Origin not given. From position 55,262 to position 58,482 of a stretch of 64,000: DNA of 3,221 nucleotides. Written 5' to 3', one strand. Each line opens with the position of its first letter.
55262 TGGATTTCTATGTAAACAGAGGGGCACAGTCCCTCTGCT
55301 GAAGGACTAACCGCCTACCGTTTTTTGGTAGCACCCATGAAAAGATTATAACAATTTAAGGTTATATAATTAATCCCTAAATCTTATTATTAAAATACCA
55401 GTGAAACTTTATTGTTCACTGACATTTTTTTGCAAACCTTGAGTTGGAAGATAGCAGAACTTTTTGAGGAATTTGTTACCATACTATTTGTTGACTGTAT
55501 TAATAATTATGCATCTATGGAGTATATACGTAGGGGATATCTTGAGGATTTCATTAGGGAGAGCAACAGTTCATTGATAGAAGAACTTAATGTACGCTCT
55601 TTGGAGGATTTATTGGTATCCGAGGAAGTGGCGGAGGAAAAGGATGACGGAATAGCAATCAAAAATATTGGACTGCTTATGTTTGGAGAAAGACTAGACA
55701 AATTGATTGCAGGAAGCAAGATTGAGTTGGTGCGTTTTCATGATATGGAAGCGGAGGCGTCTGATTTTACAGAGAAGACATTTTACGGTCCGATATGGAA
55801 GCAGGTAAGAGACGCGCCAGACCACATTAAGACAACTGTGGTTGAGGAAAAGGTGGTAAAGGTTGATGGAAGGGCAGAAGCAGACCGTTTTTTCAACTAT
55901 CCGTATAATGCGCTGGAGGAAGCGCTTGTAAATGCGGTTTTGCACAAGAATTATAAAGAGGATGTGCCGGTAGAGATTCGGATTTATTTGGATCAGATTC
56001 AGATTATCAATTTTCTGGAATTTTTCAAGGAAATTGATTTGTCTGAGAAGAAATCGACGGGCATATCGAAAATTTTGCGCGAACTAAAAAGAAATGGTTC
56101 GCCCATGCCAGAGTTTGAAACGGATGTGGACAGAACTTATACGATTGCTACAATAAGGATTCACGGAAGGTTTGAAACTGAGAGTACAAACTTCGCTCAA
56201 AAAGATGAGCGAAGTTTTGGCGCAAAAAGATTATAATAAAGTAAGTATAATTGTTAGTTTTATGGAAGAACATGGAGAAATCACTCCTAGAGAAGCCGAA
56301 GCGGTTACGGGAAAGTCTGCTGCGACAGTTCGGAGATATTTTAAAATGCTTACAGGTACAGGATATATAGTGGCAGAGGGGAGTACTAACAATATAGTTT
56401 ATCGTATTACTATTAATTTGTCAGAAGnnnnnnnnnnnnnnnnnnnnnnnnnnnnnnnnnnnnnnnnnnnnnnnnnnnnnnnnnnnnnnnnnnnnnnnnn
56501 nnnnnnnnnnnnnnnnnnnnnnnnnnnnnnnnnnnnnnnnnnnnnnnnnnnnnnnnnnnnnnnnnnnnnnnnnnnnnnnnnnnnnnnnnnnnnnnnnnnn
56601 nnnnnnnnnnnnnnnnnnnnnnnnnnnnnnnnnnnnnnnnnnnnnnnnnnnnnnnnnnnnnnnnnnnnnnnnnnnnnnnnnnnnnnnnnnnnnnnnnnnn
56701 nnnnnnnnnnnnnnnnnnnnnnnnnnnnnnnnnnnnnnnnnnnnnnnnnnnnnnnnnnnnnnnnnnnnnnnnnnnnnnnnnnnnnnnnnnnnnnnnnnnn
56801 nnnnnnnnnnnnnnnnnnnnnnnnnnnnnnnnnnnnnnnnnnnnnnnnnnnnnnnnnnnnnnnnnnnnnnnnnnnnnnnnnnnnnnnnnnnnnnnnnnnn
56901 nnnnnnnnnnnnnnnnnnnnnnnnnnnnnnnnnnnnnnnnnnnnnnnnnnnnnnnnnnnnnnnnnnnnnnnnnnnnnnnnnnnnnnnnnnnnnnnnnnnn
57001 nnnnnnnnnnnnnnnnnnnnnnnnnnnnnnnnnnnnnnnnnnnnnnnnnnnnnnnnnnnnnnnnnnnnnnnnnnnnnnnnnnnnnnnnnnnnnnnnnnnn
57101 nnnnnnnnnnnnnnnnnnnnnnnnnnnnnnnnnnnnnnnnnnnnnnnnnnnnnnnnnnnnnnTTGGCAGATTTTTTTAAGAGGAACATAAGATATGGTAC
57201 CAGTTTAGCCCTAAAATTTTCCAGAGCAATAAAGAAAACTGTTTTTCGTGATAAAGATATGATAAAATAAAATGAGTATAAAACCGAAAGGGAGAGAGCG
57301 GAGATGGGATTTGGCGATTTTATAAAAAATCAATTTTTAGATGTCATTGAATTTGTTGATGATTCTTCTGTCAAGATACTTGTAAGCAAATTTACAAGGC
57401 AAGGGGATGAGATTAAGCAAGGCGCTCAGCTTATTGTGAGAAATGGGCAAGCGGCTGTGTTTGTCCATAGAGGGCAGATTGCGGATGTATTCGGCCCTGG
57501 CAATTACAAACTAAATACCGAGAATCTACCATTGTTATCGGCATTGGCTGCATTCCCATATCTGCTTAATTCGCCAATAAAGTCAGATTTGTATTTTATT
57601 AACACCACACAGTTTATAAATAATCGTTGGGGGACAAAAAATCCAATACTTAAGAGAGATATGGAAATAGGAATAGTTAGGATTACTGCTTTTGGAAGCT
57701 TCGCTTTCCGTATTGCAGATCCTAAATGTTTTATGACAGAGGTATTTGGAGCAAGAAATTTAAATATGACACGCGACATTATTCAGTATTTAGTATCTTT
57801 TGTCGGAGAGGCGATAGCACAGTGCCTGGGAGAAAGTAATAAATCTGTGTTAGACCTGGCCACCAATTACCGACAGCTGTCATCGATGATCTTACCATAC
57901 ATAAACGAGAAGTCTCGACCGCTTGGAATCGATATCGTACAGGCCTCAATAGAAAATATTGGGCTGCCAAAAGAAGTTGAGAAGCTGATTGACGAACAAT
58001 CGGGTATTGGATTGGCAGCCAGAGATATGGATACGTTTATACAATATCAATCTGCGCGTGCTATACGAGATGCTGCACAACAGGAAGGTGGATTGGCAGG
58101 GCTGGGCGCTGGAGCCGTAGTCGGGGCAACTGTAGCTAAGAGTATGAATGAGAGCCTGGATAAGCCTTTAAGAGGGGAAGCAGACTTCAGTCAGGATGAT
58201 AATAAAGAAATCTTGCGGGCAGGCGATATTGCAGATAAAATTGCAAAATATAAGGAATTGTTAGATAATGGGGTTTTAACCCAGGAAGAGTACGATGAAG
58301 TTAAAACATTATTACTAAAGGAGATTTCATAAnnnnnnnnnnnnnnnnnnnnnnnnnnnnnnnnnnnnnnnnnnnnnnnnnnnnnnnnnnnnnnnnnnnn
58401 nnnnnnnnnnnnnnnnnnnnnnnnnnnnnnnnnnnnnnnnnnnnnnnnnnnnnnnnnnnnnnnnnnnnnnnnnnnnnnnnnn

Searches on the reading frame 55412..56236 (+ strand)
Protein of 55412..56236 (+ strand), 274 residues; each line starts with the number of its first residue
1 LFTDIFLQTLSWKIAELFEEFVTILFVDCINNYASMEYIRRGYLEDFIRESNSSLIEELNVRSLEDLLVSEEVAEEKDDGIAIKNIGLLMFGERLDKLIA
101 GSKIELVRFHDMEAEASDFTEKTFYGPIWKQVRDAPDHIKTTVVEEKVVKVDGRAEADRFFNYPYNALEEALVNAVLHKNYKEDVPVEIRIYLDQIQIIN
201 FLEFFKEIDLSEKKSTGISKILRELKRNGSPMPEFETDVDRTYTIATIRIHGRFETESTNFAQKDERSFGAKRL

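Call 51: search_protein_families(library=padloc, max_evalue=0.001, proteins=[window:55412-56236:+])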
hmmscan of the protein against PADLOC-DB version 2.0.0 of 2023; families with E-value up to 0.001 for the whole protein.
window:55412-56236:+ (274 aa): 3 families
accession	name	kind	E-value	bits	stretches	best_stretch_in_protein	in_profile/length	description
PDLC02394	pAgo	-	1.2e-15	54.4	1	62-210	210-363/1121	-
PDLC02402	Aga_SIR2-PNTD1-PNTD2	-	7.7e-11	38.8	1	57-208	345-487/876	Class I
PDLC02418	Aga_SIR2-Kinase-PNTD1-PNTD2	-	9.1e-06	22.1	1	111-200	272-357/756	Class I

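Call 52: search_protein_families(library=pfam, max_evalue=0.001, proteins=[window:55412-56236:+])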
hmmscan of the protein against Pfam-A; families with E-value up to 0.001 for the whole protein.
window:55412-56236:+ (274 aa): 1 family
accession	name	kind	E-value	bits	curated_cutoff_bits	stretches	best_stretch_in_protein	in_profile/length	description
PF13749.12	HATPase_c_4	-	1.1e-05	25.8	26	1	203-241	46-84/89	Putative ATP-dependent DNA helicase recG C-terminal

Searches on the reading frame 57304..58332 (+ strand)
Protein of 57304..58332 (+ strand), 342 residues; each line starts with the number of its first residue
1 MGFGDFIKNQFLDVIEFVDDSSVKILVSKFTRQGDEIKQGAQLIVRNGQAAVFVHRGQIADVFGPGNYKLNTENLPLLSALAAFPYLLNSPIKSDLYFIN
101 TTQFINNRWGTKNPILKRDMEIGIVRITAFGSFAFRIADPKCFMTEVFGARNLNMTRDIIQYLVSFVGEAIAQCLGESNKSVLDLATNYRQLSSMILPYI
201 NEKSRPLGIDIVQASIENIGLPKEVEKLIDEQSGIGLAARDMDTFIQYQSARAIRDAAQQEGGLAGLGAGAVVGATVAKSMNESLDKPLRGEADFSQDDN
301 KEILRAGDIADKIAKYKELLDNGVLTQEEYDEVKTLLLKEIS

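Call 51: search_protein_families(library=padloc, max_evalue=0.001, proteins=[window:57304-58332:+])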
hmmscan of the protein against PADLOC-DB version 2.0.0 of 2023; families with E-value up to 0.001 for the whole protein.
window:57304-58332:+ (342 aa): 0 families

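Call 52: search_protein_families(library=pfam, max_evalue=0.001, proteins=[window:57304-58332:+])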
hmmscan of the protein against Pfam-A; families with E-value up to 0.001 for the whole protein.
window:57304-58332:+ (342 aa): 3 families
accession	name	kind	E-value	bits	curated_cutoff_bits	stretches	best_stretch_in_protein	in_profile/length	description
PF13421.11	Band_7_1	-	4.5e-70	236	24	1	28-235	2-209/211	SPFH domain-Band 7 family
PF01145.31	Band_7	-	6.4e-13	49.6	23.6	1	44-231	2-157/176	SPFH domain / Band 7 family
PF09851.14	SHOCT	-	3.3e-07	30.3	27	1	311-338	1-28/28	Short C-terminal domain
